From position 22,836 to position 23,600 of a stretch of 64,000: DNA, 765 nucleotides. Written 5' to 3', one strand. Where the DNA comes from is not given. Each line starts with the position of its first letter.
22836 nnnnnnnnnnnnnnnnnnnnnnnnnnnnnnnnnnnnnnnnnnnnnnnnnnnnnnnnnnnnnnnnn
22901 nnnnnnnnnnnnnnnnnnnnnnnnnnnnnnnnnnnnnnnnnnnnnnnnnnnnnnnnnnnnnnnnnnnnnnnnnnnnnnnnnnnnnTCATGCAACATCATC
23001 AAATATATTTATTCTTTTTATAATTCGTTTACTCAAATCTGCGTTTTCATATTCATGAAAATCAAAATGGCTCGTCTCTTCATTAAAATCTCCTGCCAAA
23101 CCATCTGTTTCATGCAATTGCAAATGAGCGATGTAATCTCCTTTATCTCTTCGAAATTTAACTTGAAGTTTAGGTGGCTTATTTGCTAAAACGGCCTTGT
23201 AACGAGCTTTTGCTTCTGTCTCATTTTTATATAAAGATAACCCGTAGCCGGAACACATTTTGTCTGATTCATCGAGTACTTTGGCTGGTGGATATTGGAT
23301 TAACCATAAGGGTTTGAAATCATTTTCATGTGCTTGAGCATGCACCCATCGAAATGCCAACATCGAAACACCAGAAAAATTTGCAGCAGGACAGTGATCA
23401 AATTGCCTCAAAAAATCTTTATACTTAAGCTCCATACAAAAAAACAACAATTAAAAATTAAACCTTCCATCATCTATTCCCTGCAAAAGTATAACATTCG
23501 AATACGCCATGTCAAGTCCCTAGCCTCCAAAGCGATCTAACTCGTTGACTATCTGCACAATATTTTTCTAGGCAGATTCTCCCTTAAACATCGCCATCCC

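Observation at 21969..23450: AT-rich islet of three overlapping small ORFs between kynA and the ECF sigma gene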

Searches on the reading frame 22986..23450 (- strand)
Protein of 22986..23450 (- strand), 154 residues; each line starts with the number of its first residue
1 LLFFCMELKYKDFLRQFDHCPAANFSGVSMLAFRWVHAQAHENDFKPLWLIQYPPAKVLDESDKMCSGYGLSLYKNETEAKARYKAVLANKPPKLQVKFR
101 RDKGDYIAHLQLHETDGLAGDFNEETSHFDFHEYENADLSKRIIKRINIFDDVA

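Call 3: search_protein_families(library=pfam, proteins=[window:22986-23450:-], max_evalue=1)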
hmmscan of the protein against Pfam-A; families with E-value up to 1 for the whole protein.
window:22986-23450:- (154 aa): 0 families

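Call 4: search_protein_families(library=padloc, proteins=[window:22986-23450:-], max_evalue=1)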
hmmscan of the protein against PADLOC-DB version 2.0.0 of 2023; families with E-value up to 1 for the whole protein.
window:22986-23450:- (154 aa): 1 family
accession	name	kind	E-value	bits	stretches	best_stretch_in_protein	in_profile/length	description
PDLC04023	PD-T4-10_A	-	3.9e-20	70.1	1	6-142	10-140/148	-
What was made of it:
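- On PD-T4-10 defence/TA system: PDLC04023, E 3.9e-20, 70.1 bits, residues 6-142 against profile positions 10-140 of 148 (call 4).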

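Call 5: search_protein_families(library=ncbifam, proteins=[window:22986-23450:-], max_evalue=1)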
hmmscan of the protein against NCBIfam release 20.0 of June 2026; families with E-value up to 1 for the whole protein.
window:22986-23450:- (154 aa): 0 families

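Call 11: find_homologous_proteins(query=window:22986-23450:-, max_evalue=0.001)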
Query window:22986-23450:- (154 aa): 4 proteins with E <= 0.001 among 10 candidates.
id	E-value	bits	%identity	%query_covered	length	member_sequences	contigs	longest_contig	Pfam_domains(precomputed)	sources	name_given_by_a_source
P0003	8.5e-98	342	100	97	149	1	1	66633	-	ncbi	-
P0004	8.8e-77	274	81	97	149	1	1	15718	-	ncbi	ncbi:MAG: hypothetical protein ACRCYO_06340 [Bacteroidia bacterium]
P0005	2.5e-56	208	62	95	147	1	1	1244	-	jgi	jgi:hypothetical protein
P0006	4.6e-34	135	44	94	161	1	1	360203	-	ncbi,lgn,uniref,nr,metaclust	ncbi:hypothetical protein [Hugenholtzia roseola]|uniref:hypothetical protein n=1 Tax=Hugenholtzia ro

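Call 12: find_encoding_contigs(protein=P0004, flank=6000, max_places=4)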
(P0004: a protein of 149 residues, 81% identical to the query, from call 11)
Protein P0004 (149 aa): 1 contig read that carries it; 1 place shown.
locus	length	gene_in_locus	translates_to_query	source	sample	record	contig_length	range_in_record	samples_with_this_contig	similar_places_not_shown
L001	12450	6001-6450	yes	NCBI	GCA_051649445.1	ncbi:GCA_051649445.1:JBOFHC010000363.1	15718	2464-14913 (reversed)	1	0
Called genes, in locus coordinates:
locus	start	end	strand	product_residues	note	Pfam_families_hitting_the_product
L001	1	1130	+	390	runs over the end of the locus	PF05222:AlaDh_PNT_N, PF02826:2-Hacid_dh_C (faint), PF01262:AlaDh_PNT_C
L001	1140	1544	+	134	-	-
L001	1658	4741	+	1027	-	PF07504:FTP, PF01447:Peptidase_M4, PF02868:Peptidase_M4_C, PF00801:PKD (weak), PF18911:PKD_4, PF19081:Ig_7, PF18962:Por_Secre_tail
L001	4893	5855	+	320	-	PF03301:Trp_dioxygenase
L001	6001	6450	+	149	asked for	-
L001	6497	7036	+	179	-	-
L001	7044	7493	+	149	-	-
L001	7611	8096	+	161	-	PF04542:Sigma70_r2, PF07638:Sigma70_ECF (weak), PF08281:Sigma70_r4_2, PF04545:Sigma70_r4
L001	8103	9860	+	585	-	-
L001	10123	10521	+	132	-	PF01641:SelR, PF24046:At4g08330 (faint)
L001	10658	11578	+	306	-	PF18962:Por_Secre_tail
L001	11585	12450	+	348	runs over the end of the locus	PF03150:CCP_MauG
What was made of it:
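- Tried and rejected: Synteny holds only in the one close relative (call 12).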

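Call 13: find_encoding_contigs(protein=P0006, flank=6000, max_places=4)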
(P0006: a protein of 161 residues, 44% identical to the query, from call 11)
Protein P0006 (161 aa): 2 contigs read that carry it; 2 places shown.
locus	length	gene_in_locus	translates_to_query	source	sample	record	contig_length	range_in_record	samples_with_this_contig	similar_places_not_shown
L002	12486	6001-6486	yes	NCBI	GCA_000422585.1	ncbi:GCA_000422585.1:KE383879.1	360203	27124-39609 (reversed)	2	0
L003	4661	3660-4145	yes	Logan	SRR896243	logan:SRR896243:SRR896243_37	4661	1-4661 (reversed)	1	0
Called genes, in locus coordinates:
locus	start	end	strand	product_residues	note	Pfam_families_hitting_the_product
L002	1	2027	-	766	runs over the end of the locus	PF14121:Porin_10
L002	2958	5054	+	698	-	PF00133:tRNA-synt_1, PF09334:tRNA-synt_1g, PF08264:Anticodon_1 (weak), PF19303:Anticodon_3, PF01588:tRNA_bind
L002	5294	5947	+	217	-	-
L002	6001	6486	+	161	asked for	-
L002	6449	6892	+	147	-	PF20215:DUF6575 (weak)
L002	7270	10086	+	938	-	PF25596:CPSase_L_D1, PF02786:CPSase_L_D2, PF02787:CPSase_L_D3, PF25596:CPSase_L_D1, PF01071:GARS_A, PF02655:ATP-grasp_3 (weak), PF02786:CPSase_L_D2, PF02222:ATP-grasp, +2 more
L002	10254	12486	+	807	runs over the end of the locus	-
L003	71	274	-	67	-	-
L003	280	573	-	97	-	-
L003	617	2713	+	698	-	PF00133:tRNA-synt_1, PF09334:tRNA-synt_1g, PF08264:Anticodon_1 (weak), PF19303:Anticodon_3, PF01588:tRNA_bind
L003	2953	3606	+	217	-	-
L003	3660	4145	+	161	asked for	-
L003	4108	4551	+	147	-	PF20215:DUF6575 (weak)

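Call 14: find_encoding_contigs(protein=P0005, flank=6000, max_places=4)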
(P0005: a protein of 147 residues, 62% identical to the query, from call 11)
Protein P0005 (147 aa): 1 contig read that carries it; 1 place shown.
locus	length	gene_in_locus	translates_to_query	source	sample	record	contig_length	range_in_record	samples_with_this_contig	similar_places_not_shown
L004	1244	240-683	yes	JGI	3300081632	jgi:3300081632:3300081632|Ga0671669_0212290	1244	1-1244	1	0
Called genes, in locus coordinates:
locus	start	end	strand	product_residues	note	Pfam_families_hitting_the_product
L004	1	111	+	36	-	?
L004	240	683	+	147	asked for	-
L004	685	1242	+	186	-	?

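Call 21: find_related_loci(query=A2, collection=genome_contigs, flank=5000)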
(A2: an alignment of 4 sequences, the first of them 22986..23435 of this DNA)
Query A2 (149 aa) in genome_contigs; peptide patterns used: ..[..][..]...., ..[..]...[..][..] (x = any residue, [..] = any of these).
82 stretches matched a pattern; 21 encode a relative of the query (tblastn E <= 1e-3); 21 distinct loci.
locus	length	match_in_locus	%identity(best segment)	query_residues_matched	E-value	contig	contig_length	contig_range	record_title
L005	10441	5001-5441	46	2-147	3e-40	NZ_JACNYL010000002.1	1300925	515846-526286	Sphingobacterium chuzhouense strain KCTC 42746 NODE_2_length_1300925_cov_40.776353, whole genome shotgun sequence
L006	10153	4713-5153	44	2-147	1e-39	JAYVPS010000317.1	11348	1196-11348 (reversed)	MAG: Cytophagales bacterium isolate GL72_DN_metabinner_7 GL72_DN_metabinner_7_316, whole genome shotgun sequence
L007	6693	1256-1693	46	2-146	5e-39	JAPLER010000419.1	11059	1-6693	MAG: Bacteroidetes bacterium isolate LacPavin_0818_WC55_MAG_32_7 LacPavin_0818_WC55_scaffold_350398, whole genome shotgu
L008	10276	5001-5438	40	2-147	2e-38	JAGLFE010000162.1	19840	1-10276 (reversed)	MAG: Thiomargarita sp. isolate RS_1_20 ROV157_1.bin.20.fa_162, whole genome shotgun sequence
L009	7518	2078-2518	41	2-147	3e-37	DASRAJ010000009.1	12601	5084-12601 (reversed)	MAG TPA_asm: Chitinophagales bacterium isolate SMAG_U11115 k141_689059, whole genome shotgun sequence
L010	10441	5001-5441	41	2-147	3e-35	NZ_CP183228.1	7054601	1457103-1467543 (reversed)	Mucilaginibacter sp. FT3.2 chromosome, complete genome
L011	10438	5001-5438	41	2-146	7e-35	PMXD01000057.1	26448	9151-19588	MAG: Bacteroidetes bacterium isolate bog_950 73.20110700_S3M.57_contig_36928, whole genome shotgun sequence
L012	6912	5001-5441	41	2-147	3e-34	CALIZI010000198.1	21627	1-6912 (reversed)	MAG: uncultured Saprospiraceae bacterium isolate R4_Bin_Bin_85_1 genome assembly, contig: c_000005573694, whole genome s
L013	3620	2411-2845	41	2-145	3e-33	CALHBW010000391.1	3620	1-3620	MAG: uncultured Saprospiraceae bacterium isolate R2_Bin_METABAT__40_sub_1 genome assembly, contig: c_000000722225, whole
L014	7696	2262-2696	35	2-145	8e-33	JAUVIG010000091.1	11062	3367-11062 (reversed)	MAG: Chlorobiota bacterium isolate CSMAG_422 CSMAG_422_k127_2587815_length_11062_cov_19.0000, whole genome shotgun seque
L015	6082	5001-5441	40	2-147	2e-32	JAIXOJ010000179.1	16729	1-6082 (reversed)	MAG: Chitinophagaceae bacterium isolate C1_MAG_00011 C1_MAG_00011_000000000132, whole genome shotgun sequence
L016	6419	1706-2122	43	3-146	7e-32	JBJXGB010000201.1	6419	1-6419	MAG: Cytophagales bacterium isolate F1F2.bin.38 k127_6720766, whole genome shotgun sequence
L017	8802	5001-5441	37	2-147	9e-31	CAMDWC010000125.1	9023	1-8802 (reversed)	MAG: Haliscomenobacter hydrossis DSM 1100 isolate TE-11nov19-105 genome assembly, contig: TE-11nov19-C14772, whole genom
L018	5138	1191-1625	37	2-145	9e-28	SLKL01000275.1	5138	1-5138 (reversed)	MAG: Saprospiraceae bacterium isolate CSSed165cm_270 CSSed16-5cm-83065, whole genome shotgun sequence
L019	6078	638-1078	35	2-147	1e-27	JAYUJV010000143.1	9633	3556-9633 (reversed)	MAG: Saprospirales bacterium isolate GFS_9137 GFS_9137_142, whole genome shotgun sequence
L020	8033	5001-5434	45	2-146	2e-27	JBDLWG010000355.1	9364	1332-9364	MAG: Bacteroidota bacterium isolate logan2_2019_sw_WHONDRS-S19S_0098_B_bin.3 scaffold_1674699, whole genome shotgun sequ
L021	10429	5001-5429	35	1-145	9e-22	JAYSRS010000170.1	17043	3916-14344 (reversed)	MAG: Saprospiraceae bacterium isolate GFS_12016 GFS_12016_169, whole genome shotgun sequence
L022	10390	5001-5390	32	3-138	3e-20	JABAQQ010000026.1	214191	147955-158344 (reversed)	MAG: Saprospiraceae bacterium isolate Bin_29 c_000000000287, whole genome shotgun sequence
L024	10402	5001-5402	34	2-138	1e-15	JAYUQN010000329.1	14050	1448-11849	MAG: Saprospiraceae bacterium isolate GL114_DN_metabinner_24 GL114_DN_metabinner_24_328, whole genome shotgun sequence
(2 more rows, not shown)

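Call 22: find_related_loci(query=A2, collection=viral_contigs, flank=5000)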
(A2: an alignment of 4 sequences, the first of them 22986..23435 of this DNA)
Query A2 (149 aa) in viral_contigs; peptide patterns used: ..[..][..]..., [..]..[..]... (x = any residue, [..] = any of these).
78 stretches matched a pattern, but none encodes a relative of the query by tblastn (E <= 1e-3).

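Call 32: search_solved_structures(query=A4, max_evalue=10)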
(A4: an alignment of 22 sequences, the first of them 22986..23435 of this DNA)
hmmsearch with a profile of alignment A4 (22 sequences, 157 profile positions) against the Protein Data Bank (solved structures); distinct sequences matched with E-value up to 10: 2.
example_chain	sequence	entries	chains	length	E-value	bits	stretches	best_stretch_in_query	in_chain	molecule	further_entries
6m75_A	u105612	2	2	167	0.077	15.6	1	54-99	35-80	RNA-binding motif, single-stranded-interacting protein 1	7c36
1x4e_A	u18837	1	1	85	0.1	15.2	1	53-88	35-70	RNA binding motif, single-stranded interacting protein 2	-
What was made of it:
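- The PDB profile search found nothing relevant (call 32).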

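Call 47: predict_structure(alignment_id=A2)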
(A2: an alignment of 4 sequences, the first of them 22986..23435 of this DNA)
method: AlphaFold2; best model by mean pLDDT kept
length: 149 residues; sequences in the alignment: 4
mean_pLDDT: 60.9   pTM: 0.64
mean pLDDT of the five models: 60.9, 60.6, 58.2, 56.9, 55.1
residues with pLDDT >= 90: 0; 70-90: 57; 50-70: 38; < 50: 54
segments of 3 or more residues with pLDDT < 50: 1-23, 42-65, 114-116
pLDDT, mean of each block of 10 residues (from residue 1): 41 40 64 68 41 43 52 83 82 78 75 51 52 71 74
secondary structure, 60 per line:
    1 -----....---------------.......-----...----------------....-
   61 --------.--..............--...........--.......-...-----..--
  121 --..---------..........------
elements in order: H6-9 E25-31 H56-59 H72-85 H88-98 E101-107 H134-137 E138-143
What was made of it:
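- The A model is poor (pLDDT 61; call 47).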

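Call 52: search_protein_families(library=padloc, proteins=[L022:5356-6345:+], max_evalue=0.01)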
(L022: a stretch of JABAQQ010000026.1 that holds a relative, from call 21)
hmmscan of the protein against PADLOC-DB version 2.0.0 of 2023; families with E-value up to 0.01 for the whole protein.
L022:5356-6345:+ (329 aa): 2 families
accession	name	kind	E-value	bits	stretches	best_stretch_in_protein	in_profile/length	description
PDLC04024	PD-T4-10_B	-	5.9e-18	63.4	1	40-150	20-127/353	-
PDLC04026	PD-T4-10_B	-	4.8e-06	24.2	1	39-149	19-139/367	-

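Call 53: search_protein_families(library=pfam, proteins=[L022:5356-6345:+], max_evalue=0.01)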
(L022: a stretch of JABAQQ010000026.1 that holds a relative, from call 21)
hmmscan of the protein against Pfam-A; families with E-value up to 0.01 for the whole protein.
L022:5356-6345:+ (329 aa): 5 families
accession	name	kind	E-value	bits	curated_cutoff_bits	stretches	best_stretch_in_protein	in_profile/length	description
PF14229.12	DUF4332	-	1e-35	123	23.2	1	201-322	1-122/122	Domain of unknown function (DUF4332)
PF14520.12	HHH_5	-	4.1e-06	27.6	27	1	196-251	3-52/57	Helix-hairpin-helix domain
PF20215.3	DUF6575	-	6.3e-05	22.9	26.6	1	56-172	31-150/218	Family of unknown function (DUF6575)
PF11731.14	Cdd1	-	0.00015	22.4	25.5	0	193-224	4-34/86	Pathogenicity locus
PF04994.19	TfoX_C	-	0.00028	21.4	23.1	0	195-229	3-36/81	TfoX C-terminal domain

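Call 59: search_protein_families(library=pfam, alignment_id=A5, max_evalue=0.00001)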
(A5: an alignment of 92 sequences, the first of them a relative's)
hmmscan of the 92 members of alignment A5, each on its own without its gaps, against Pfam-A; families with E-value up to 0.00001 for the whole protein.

A. member 1, L002:2844-5051:+ (736 aa): 5 families
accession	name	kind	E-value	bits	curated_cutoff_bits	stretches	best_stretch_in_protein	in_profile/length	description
PF09334.17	tRNA-synt_1g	-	1.7e-157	524.6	20.1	1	59-451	2-390/391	tRNA synthetases class I (M)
PF01588.26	tRNA_bind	-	2.4e-23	82.5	27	1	641-726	1-88/96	Putative tRNA binding domain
PF19303.5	Anticodon_3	-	1.4e-16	61.1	23.5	1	464-614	2-147/152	Anticodon binding domain of methionyl tRNA ligase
PF00133.28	tRNA-synt_1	-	3.3e-13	49.6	22.7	1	56-298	23-245/414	tRNA synthetases class I (I, L, M and V)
PF08264.19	Anticodon_1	-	2.9e-06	27.7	25.1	0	475-566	3-89/148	Anticodon-binding domain of tRNA ligase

B. families by the number of members that match (of 92 scanned): 170 families (the first 25 are shown)
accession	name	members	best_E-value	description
PF09334.17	tRNA-synt_1g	2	1.7e-157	tRNA synthetases class I (M)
PF00133.28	tRNA-synt_1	2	1.9e-67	tRNA synthetases class I (I, L, M and V)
PF00270.35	DEAD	2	6.4e-41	DEAD/DEAH box helicase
PF08264.19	Anticodon_1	2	3.9e-32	Anticodon-binding domain of tRNA ligase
PF00535.33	Glycos_transf_2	2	4.2e-30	Glycosyl transferase family 2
PF00085.26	Thioredoxin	2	1.1e-27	Thioredoxin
PF13715.12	CarbopepD_reg_2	2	1.6e-20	CarboxypepD_reg-like domain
PF03050.20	DDE_Tnp_IS66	2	8.9e-20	Transposase IS66 family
PF04851.21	ResIII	2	4.5e-19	Type III restriction enzyme, res subunit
PF07715.20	Plug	2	8.3e-18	TonB-dependent Receptor Plug Domain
PF13585.12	CHU_C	2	6.7e-16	CHU_C Type IX secretion signal domain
PF13620.12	CarboxypepD_reg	2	3.2e-12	Carboxypeptidase regulatory-like domain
PF00206.25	Lyase_1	1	2e-112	Lyase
PF00266.25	Aminotran_5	1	9.5e-109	Aminotransferase class-V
PF25596.1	CPSase_L_D1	1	2.9e-94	Carbamoyl phosphate synthase preATP-grasp domain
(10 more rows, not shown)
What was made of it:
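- Many loci, including this one, sit among housekeeping genes rather than in defence islands (call 59). Many homologous loci have housekeeping neighbours (call 59).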

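Call 60: search_protein_families(library=padloc, alignment_id=A5, max_evalue=0.00001)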
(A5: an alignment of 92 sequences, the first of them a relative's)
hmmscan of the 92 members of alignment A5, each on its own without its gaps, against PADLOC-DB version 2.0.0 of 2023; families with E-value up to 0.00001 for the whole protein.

A. member 1, L002:2844-5051:+ (736 aa): 0 families

B. families by the number of members that match (of 92 scanned): 204 families (the first 25 are shown)
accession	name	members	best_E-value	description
PDLC03877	NsnA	1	3.9e-119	-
PDLC03976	PD-Lambda-1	1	1.1e-107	-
PDLC03878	NsnB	1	1.4e-107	-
PDLC03977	PD-Lambda-1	1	4.6e-106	-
PDLC01995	RtcR_PspF2--CARF_AAA_HTH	1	2.5e-103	-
PDLC01917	CARF6--CARF_CARF_CARF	1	5.1e-78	-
PDLC02323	AbiEii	1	1e-53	AbiEii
PDLC01993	RtcR--CARF_AAA_HTH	1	1.3e-53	-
PDLC04783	PDC-M72A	1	1.2e-52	-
PDLC01994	RtcR_PspF1--CARF_AAA_HTH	1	2.1e-51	-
PDLC04985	PDC-S27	1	2.1e-49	-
PDLC03767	RT_UG29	1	5.3e-44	DRT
PDLC03800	RTasDnaG-like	1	4e-38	DRT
PDLC02759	SspA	1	2.8e-34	SspA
PDLC04984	PDC-S27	1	2.9e-34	-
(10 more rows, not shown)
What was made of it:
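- Defence genes such as Nsn, AbiE, PD-Lambda-1, RT_UG29 and AriA occur among the neighbours (call 60).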

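Call 68: fold_search(model_id=the predicted structure, library=pdb)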
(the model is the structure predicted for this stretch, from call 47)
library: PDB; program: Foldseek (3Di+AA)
matches with E <= 10: 13; with E <= 0.001: 0
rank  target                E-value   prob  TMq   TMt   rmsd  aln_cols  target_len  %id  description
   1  8qre_A                1.4e+00  0.11  0.35  0.25   7.8       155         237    9  Cholera holotoxin (wildtype) (released 2024-05-15)
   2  7o6l_B                2.3e+00  0.07  0.22  0.33   9.5       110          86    9  Crystal structure of C. elegans ERH-2 (released 2021-08-25)
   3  9do4                  3.4e+00  0.02  0.18  0.09  13.4       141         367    9  Structure of T4 RNA Ligase 1 bound to ATP and Mg (released 2024-10-02)
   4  1s5e_A                4.1e+00  0.07  0.37  0.26   7.9       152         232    9  Cholera holotoxin, Crystal form 1 (released 2004-04-06)
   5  6ro0_G                4.3e+00  0.04  0.25  0.18   8.9       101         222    9  CRYSTAL STRUCTURE OF GENETICALLY DETOXIFIED PERTUSSIS TOXIN GDPT. (released 2020-06-03)
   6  7u6z_B                5.3e+00  0.05  0.29  0.27   8.7        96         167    9  Pertussis toxin E129D NAD (released 2022-04-13)
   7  5wlz_A                6.0e+00  0.01  0.11  0.13  13.7        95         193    9  Crystal Structure of Amino Acids 1677-1758 of Human Beta Cardiac Myosin Fused to Xrcc4 (released 2017-08-23)
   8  1prt_A                7.7e+00  0.03  0.27  0.19   9.3        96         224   10  THE CRYSTAL STRUCTURE OF PERTUSSIS TOXIN (released 1995-01-26)
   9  3mud_A                7.7e+00  0.01  0.15  0.14  11.6        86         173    8  Structure of the Tropomyosin Overlap Complex from Chicken Smooth Muscle (released 2010-06-23)
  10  5cj0_B                8.2e+00  0.01  0.11  0.09  12.7        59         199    7  Crystal Structure of Amino Acids 1631-1692 of MYH7 (released 2015-12-02)
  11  8fed_H                8.8e+00  0.08  0.14  0.08   2.4        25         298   28  Structure of Mce1-LucB complex from Mycobacterium smegmatis (Map1) (released 2023-02-22)
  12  6akj_B                8.8e+00  0.06  0.21  0.27   4.2        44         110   11  The crystal structure of EMC complex (released 2019-02-13)
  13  5chx_A                8.8e+00  0.01  0.14  0.12  12.9        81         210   10  Crystal Structure of amino acids 1590-1657 of MYH7 (released 2015-12-02)
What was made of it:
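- All Foldseek E-values are above 1 with probability 0.11 or lower (call 68).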

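Call 69: search_protein_families(library=pfam, alignment_id=A4, max_evalue=10)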
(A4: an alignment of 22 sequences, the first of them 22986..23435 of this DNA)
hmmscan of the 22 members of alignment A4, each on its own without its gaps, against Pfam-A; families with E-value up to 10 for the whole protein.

A. member 1, window:22986-23435:- (149 aa): 0 families

B. families by the number of members that match (of 22 scanned): 6 families
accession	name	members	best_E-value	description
PF21894.1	N4_RNAP_helical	1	0.024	Bacteriophage N4 RNA polymerase, helical domain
PF00150.24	Cellulase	1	0.071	Cellulase (glycosyl hydrolase family 5)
PF11873.13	Mltc_N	1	0.1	Membrane-bound lytic murein transglycosylase C, N-terminal domain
PF08888.16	HopJ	1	0.1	HopJ type III effector protein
PF01832.25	Glucosaminidase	1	0.13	Mannosyl-glycoprotein endo-beta-N-acetylglucosaminidase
PF11671.13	Apis_Csd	1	3.4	Complementary sex determiner protein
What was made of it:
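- No ART or other family appears for any of 22 members, even at E up to 10 (call 69).
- Tried and rejected: A as an ADP-ribosyltransferase: kept only as a weak lead (calls 47, 68, 69, 32).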

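Call 74: find_related_loci(query=A7, collection=metagenome_contigs, flank=4000)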
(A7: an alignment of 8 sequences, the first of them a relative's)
Query A7 (155 aa) in metagenome_contigs; peptide patterns used: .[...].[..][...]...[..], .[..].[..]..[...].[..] (x = any residue, [..] = any of these).
106 stretches matched a pattern; 16 encode a relative of the query (tblastn E <= 1e-3); 16 distinct loci.
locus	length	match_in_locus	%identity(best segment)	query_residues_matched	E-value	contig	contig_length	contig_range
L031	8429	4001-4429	56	2-144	8e-57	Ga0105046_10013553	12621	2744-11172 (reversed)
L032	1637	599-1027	55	2-144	7e-58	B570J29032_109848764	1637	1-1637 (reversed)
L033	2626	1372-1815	53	2-149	1e-56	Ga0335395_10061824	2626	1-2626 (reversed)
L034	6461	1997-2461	54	1-155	1e-55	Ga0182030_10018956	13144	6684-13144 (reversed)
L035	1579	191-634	53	2-149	3e-57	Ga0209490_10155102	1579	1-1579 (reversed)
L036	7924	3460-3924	54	1-155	1e-55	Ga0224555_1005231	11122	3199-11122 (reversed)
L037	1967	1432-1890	52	2-154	1e-55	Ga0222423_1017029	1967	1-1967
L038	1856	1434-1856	57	1-141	2e-55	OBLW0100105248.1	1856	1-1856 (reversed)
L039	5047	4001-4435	51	1-145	1e-54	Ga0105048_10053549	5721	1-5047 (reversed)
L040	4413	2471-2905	51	1-145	1e-54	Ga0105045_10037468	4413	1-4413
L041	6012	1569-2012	53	2-149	2e-54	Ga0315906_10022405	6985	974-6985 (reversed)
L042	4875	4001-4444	53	2-149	5e-54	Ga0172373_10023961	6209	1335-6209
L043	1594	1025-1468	51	2-149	1e-54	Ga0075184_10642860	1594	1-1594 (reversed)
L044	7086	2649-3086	51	2-147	4e-51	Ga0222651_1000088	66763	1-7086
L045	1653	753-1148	56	18-149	2e-50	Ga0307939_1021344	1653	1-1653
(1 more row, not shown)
